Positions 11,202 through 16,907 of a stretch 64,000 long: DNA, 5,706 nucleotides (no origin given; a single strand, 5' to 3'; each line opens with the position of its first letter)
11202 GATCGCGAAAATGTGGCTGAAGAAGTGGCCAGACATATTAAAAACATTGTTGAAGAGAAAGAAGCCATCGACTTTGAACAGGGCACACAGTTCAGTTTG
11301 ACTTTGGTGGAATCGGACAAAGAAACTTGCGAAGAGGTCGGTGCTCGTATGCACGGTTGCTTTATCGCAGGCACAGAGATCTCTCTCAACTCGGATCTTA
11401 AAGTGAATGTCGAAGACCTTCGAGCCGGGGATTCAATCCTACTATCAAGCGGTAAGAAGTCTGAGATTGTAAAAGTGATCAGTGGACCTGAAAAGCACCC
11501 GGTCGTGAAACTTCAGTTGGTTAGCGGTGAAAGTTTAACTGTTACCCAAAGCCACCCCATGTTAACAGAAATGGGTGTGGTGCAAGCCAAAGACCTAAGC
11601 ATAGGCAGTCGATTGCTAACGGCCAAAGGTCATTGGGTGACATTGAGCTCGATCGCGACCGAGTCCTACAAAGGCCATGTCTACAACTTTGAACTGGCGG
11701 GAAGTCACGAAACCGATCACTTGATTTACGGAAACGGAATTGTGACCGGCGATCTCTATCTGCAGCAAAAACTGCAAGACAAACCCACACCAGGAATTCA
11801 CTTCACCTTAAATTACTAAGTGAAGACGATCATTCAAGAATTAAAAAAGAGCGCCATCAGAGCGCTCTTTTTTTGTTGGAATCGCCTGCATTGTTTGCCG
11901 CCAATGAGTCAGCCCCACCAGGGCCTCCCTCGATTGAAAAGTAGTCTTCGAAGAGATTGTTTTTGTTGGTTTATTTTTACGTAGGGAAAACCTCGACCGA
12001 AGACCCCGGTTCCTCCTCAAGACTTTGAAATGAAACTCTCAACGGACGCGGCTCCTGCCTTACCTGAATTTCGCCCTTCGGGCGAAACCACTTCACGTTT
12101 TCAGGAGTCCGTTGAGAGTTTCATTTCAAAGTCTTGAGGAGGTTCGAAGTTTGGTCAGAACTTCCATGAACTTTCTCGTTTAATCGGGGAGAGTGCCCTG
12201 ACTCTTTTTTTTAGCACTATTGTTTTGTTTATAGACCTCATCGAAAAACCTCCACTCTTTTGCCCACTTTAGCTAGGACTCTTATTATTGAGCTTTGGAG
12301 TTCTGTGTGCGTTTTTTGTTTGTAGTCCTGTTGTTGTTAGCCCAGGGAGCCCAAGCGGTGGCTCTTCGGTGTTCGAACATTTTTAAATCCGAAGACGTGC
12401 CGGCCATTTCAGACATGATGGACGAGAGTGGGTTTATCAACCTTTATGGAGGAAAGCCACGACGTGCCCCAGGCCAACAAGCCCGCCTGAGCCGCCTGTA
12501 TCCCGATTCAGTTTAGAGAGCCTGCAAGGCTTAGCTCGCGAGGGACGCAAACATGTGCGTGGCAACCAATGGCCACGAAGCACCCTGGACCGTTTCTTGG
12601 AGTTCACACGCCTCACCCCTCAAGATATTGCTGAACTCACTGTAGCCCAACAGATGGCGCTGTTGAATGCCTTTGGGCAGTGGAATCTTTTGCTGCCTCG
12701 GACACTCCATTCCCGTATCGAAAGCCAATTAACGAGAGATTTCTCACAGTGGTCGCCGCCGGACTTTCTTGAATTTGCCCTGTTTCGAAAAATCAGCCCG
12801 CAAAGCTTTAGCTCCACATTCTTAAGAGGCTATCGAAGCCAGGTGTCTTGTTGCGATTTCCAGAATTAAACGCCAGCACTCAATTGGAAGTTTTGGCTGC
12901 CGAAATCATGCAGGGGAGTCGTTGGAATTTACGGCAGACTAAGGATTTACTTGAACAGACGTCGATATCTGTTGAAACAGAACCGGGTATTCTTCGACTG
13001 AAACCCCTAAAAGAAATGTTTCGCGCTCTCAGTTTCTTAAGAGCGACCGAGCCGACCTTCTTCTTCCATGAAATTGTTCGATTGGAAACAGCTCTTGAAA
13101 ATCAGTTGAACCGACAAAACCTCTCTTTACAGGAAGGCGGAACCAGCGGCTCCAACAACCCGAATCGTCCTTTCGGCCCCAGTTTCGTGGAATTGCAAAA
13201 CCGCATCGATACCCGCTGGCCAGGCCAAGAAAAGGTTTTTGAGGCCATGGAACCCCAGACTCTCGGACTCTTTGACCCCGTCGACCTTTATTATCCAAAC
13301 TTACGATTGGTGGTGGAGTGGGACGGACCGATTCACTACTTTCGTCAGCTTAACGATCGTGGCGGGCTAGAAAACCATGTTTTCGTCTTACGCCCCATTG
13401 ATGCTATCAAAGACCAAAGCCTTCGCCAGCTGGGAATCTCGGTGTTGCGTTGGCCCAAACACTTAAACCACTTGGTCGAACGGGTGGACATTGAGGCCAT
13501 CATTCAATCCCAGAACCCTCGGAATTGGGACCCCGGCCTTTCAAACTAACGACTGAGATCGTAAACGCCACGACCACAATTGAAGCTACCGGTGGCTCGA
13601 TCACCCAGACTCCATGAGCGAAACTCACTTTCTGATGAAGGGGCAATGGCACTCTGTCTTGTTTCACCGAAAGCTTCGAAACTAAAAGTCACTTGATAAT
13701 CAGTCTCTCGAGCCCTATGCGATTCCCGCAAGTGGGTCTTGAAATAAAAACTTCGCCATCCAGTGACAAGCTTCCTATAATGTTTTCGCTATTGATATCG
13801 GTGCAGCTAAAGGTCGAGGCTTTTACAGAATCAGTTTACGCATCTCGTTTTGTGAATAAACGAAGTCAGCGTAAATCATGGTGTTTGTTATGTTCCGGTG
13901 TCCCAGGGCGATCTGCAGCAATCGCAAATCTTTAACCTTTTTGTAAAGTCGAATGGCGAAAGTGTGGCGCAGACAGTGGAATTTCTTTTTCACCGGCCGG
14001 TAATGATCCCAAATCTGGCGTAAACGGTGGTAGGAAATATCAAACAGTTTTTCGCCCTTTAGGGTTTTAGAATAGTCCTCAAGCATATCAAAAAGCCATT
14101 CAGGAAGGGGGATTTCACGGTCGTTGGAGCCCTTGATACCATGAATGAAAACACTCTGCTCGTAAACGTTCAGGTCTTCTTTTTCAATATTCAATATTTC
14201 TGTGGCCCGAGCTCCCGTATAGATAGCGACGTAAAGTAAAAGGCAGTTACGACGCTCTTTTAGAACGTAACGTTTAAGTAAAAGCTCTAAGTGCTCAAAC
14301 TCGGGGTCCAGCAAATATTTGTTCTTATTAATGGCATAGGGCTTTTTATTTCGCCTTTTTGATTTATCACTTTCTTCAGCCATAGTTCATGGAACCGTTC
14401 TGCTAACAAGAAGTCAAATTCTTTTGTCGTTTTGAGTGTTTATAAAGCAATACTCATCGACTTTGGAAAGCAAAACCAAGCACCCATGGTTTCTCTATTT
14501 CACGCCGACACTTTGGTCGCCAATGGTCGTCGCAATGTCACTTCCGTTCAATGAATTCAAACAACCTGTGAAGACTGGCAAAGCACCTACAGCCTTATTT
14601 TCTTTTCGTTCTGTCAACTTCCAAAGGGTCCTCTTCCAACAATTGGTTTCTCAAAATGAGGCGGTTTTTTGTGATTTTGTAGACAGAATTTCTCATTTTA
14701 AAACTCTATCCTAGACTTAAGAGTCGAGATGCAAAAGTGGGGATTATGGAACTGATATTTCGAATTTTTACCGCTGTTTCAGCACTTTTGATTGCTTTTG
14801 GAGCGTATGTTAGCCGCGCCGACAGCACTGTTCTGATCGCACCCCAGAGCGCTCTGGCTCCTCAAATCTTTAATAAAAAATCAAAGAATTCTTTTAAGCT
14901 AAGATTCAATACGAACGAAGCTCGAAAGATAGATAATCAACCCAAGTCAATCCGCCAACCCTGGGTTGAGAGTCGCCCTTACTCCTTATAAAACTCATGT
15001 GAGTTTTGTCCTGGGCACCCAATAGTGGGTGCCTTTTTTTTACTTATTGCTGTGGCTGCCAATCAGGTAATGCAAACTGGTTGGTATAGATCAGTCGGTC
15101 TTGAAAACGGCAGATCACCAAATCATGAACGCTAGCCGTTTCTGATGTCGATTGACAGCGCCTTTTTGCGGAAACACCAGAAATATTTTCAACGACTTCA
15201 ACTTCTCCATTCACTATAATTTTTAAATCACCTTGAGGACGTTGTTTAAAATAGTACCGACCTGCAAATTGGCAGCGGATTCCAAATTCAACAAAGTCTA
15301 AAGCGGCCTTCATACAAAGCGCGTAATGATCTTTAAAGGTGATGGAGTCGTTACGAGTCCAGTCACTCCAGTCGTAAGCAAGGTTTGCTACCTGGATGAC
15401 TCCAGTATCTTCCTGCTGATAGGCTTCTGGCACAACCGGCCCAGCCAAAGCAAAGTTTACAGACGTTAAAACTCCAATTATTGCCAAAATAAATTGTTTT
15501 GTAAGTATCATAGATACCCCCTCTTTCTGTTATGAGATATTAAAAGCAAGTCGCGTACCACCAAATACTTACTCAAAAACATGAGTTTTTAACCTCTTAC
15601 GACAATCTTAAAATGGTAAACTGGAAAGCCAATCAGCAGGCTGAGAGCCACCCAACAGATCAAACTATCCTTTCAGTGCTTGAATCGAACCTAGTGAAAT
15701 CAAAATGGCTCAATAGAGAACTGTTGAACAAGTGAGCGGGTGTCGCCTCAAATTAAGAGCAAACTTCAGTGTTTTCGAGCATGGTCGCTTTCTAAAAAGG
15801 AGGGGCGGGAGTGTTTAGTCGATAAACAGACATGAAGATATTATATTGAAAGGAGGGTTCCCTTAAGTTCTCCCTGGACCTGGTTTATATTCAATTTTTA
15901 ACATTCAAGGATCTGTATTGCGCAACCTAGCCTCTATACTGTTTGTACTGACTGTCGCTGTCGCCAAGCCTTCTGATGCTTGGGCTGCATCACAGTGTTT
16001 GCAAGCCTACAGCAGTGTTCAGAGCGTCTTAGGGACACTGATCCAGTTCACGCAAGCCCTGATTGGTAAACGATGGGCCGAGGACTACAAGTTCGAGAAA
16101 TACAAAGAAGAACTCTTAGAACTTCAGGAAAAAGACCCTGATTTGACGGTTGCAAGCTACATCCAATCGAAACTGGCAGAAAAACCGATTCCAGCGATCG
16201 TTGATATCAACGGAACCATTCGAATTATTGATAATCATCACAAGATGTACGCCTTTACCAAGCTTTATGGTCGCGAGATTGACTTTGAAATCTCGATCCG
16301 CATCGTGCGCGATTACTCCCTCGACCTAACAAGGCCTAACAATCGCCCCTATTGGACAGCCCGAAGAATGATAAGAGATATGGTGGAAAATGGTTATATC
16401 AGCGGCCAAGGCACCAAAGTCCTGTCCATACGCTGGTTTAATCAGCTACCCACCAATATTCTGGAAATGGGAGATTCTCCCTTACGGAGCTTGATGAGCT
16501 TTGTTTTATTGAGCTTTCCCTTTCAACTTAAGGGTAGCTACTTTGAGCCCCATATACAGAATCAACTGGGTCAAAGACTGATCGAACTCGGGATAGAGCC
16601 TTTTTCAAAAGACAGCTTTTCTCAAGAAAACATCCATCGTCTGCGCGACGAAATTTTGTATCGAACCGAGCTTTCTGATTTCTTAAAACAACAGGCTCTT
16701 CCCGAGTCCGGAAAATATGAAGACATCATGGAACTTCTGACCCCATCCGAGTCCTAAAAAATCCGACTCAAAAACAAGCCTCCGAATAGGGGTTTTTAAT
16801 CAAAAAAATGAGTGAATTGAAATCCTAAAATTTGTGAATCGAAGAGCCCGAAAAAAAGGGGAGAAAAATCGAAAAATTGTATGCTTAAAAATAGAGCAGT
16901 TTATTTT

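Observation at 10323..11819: Lipoprotein ending in a Hedgehog-style 'G|CF' Hint domain that lacks the intein C-terminal Asn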

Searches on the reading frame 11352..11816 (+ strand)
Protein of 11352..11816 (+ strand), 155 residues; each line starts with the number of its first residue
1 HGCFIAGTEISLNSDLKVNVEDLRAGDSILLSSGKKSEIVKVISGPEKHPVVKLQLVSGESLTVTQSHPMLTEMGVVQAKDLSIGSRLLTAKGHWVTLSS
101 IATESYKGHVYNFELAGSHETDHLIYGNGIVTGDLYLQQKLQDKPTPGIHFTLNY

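Call 17: find_homologous_proteins(query=A2, max_evalue=0.001)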
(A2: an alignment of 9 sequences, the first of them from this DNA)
Query A2 (9 sequences) (155 aa, profile of the alignment): 37 proteins with E <= 0.001 among 3868 candidates.
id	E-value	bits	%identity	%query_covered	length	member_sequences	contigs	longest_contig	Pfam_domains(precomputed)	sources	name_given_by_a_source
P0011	2.0e-53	198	33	90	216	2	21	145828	-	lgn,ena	-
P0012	5.2e-39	151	39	90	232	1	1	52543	PF07591.16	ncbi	-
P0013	7.3e-39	151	37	94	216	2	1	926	PF14623.12,PF05203.22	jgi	-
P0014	8.7e-39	151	52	78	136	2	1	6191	PF07591.16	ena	-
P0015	4.4e-37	145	33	92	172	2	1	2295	PF14623.12,PF05203.22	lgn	-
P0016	8.1e-36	141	35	92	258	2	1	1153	-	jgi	jgi:hypothetical protein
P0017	9.5e-36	141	36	90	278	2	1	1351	-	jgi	jgi:hypothetical protein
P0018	4.8e-34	135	43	79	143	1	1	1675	-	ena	-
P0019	2.8e-33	133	40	77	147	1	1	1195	PF07591.16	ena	-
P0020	6.5e-31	125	37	91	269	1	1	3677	PF14623.12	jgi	jgi:hypothetical protein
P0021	2.7e-30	123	35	92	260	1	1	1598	PF14623.12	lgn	-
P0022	1.7e-29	120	35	94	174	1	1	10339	-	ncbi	-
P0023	6.4e-29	119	35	92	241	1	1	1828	PF14623.12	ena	-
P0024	4.9e-28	116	35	90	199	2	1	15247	-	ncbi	-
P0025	6.6e-28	115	38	66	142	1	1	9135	-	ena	-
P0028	1.9e-26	110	38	93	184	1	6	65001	-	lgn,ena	-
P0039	2.6e-21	94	32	90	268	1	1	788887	-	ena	-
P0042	2.1e-18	84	30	91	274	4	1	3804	-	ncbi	-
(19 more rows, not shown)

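Call 32: search_solved_structures(query=A2, max_evalue=1, show_alignments=3)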
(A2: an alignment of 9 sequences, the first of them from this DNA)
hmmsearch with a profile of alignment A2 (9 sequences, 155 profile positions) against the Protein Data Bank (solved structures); distinct sequences matched with E-value up to 1: 36.
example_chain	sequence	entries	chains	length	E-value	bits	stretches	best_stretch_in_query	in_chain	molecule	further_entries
2lwy_A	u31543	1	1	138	3.1e-10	43.1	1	4-116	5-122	BACTERIAL INTEIN-LIKE DOMAIN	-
8w20_A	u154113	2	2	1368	9.9e-09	38.2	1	4-102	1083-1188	Intein C-terminal splicing domain-containing protein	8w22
6y75_B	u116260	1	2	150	1.3e-05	28.1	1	2-68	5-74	NAD(P)(+)--arginine ADP-ribosyltransferase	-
6y75_A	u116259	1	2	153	1.4e-05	28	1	2-68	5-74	NAD(P)(+)--arginine ADP-ribosyltransferase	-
6tmm_BBB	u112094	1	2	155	1.4e-05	28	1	2-68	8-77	NAD(P)(+)--arginine ADP-ribosyltransferase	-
6tmm_AAA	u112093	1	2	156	1.5e-05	27.9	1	2-68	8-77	NAD(P)(+)--arginine ADP-ribosyltransferase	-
4o1s_A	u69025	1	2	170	2.4e-05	27.2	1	49-115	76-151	V-type ATP synthase alpha chain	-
4e2u_A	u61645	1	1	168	0.00017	24.5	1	48-120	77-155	Pho radA intein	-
6rpq_A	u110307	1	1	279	0.00036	23.4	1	45-129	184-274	Ubiquitin-like protein SMT3,1108aa long hypothetical cell division control protein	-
1gpp_A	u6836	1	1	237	0.00037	23.4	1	2-56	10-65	ENDONUCLEASE PI-SCEI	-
6mx6_A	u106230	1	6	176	0.00041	23.2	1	2-91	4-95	Pre-mRNA-processing-splicing factor 8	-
6owu_A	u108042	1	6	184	0.00045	23.1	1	2-90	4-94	PRP8 protein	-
6qaz_A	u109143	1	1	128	0.00046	23.1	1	7-132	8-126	cyanophage-like gp41-1 intein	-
2jmz_A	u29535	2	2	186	0.00067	22.5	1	50-118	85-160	Hypothetical protein MJ0781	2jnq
2lcj_A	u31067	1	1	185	0.0007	22.5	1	36-98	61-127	Pab polC intein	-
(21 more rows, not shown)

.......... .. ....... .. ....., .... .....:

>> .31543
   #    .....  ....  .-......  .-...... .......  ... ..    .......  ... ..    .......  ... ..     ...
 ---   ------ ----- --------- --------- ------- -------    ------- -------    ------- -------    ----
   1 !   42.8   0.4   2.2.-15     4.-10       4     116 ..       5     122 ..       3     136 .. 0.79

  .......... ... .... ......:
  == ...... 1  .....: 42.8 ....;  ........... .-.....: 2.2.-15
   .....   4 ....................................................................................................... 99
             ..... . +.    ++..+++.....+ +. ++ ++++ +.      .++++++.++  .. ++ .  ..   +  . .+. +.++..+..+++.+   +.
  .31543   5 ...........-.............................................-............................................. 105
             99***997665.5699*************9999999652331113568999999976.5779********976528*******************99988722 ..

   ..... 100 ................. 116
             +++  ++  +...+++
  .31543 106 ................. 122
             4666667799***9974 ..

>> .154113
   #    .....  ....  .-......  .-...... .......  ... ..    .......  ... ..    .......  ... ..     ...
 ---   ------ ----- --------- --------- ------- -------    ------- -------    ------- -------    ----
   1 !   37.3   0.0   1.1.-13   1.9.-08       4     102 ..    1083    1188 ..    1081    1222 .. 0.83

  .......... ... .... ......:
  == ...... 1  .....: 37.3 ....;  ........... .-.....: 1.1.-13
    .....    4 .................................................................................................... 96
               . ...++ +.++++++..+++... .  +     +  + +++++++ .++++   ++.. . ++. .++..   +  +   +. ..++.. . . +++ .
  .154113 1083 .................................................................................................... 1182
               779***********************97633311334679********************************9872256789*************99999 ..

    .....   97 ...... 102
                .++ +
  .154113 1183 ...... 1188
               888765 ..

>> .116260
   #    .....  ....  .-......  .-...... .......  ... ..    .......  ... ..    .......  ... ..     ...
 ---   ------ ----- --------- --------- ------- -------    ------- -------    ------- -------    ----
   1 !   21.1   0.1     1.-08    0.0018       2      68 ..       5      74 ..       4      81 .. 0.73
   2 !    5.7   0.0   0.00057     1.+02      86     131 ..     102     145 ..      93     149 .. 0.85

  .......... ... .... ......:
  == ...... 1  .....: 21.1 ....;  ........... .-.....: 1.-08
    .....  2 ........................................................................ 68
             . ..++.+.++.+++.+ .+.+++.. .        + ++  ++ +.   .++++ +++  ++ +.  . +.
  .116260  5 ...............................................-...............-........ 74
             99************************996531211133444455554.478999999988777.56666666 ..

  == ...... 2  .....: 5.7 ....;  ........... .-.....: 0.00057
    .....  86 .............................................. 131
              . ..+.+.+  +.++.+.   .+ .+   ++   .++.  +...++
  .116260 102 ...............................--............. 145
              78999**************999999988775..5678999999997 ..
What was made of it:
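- On Hint superfamily (Hedgehog/intein fold): PDB profile hit to 2LWY at E 3e-10 (call 32).
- On B-type BIL / Pfam Hint_2: Block G similarity ('NGIV-x-x-x') is retained (call 32).
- Checked: In 'NGIVTGD', the register against the BIL2 structure (6Y75) places Gly476-Asp477 at the intein His-Asn position (call 32).
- A profile hit to the PDB BIL domain 2LWY has E 3e-10 (call 32).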

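Call 33: find_encoding_contigs(protein=P0028, flank=5000, max_places=3)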
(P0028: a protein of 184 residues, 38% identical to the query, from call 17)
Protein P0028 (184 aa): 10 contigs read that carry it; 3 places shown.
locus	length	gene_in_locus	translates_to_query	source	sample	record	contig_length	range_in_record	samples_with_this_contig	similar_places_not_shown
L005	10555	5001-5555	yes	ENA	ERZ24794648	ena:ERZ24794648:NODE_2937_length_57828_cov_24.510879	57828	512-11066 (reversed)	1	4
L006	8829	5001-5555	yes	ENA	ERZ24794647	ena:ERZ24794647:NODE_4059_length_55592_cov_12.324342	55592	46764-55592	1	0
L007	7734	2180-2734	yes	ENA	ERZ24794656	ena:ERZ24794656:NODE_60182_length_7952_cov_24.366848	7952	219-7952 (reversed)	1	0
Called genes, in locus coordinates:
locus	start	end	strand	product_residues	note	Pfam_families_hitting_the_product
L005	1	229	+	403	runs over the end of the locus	PF03349:Toluene_X (weak)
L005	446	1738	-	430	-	PF02771:Acyl-CoA_dh_N (weak), PF02770:Acyl-CoA_dh_M, PF00441:Acyl-CoA_dh_1, PF08028:Acyl-CoA_dh_2, PF22924:ACOX_C_alpha1 (weak)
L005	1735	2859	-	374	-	PF02771:Acyl-CoA_dh_N (weak), PF00441:Acyl-CoA_dh_1, PF08028:Acyl-CoA_dh_2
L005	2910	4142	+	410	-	PF04389:Peptidase_M28, PF01546:Peptidase_M20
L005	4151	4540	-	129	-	-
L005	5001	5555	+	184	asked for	-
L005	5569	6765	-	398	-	PF00089:Trypsin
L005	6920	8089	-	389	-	PF25560:DUF7932 (faint)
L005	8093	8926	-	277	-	-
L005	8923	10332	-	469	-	PF08308:PEGA (weak)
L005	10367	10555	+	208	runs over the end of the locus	PF00578:AhpC-TSA (weak), PF13098:Thioredoxin_2 (weak)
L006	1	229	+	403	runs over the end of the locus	PF03349:Toluene_X (weak)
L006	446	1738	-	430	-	PF02771:Acyl-CoA_dh_N (weak), PF02770:Acyl-CoA_dh_M, PF00441:Acyl-CoA_dh_1, PF08028:Acyl-CoA_dh_2, PF22924:ACOX_C_alpha1 (weak)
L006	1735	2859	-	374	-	PF02771:Acyl-CoA_dh_N (weak), PF00441:Acyl-CoA_dh_1, PF08028:Acyl-CoA_dh_2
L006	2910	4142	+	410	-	PF04389:Peptidase_M28, PF01546:Peptidase_M20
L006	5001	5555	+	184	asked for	-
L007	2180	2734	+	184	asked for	-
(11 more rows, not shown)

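Call 36: search_protein_families(library=pfam, proteins=[P0049, P0020, P0042, P0039, P0022, P0028], max_evalue=0.01)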
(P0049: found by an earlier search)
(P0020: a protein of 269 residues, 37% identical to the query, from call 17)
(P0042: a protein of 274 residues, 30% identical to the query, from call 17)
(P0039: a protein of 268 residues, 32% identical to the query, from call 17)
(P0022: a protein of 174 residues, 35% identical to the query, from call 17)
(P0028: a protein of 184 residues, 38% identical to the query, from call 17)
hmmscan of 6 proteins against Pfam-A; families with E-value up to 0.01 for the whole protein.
P0049 (623 aa): 1 family
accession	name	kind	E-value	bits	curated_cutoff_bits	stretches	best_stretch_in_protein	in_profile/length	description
PF14623.11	Vint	-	0.0058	16.9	27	0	476-547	1-66/166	Hint-domain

P0020 (269 aa): 3 families
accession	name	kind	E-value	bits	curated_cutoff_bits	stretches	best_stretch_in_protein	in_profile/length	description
PF14623.11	Vint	-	1.3e-06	28.8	27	1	119-190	1-67/166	Hint-domain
PF13403.11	Hint_2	-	3.3e-05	24.7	28.4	1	120-147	2-28/147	Hint domain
PF01079.26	Hint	-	0.0019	18.2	29.7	1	118-197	11-96/213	Hint module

P0042 (274 aa): 0 families

P0039 (268 aa): 1 family
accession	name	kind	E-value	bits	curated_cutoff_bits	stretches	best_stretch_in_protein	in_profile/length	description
PF01079.26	Hint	-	2.5e-05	24.4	29.7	1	102-201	9-118/213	Hint module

P0022 (174 aa): 2 families
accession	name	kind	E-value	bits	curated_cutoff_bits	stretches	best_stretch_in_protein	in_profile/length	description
PF14890.11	Intein_splicing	-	0.00015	22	35.8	0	66-108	48-91/155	Intein splicing domain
PF14623.11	Vint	-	0.0082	16.4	27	0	19-91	1-68/166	Hint-domain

P0028 (184 aa): 0 families

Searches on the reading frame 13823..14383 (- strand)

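Call 13: search_protein_families(library=pfam, proteins=[window:13823-14383:-], max_evalue=0.001)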
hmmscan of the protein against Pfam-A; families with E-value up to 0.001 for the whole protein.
window:13823-14383:- (186 aa): 1 family
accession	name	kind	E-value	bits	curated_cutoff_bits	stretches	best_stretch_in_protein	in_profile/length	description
PF00589.27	Phage_integrase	-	1.2e-20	74.4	27.1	1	44-173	22-167/172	Phage integrase family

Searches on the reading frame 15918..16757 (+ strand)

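Call 13: search_protein_families(library=pfam, proteins=[window:15918-16757:+], max_evalue=0.001)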
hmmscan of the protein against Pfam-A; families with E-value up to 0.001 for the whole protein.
window:15918-16757:+ (279 aa): 1 family
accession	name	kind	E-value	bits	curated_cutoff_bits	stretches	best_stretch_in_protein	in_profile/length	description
PF08857.17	ParBc_2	-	2.8e-08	34.5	23.6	1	45-196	11-134/158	Putative ParB-like nuclease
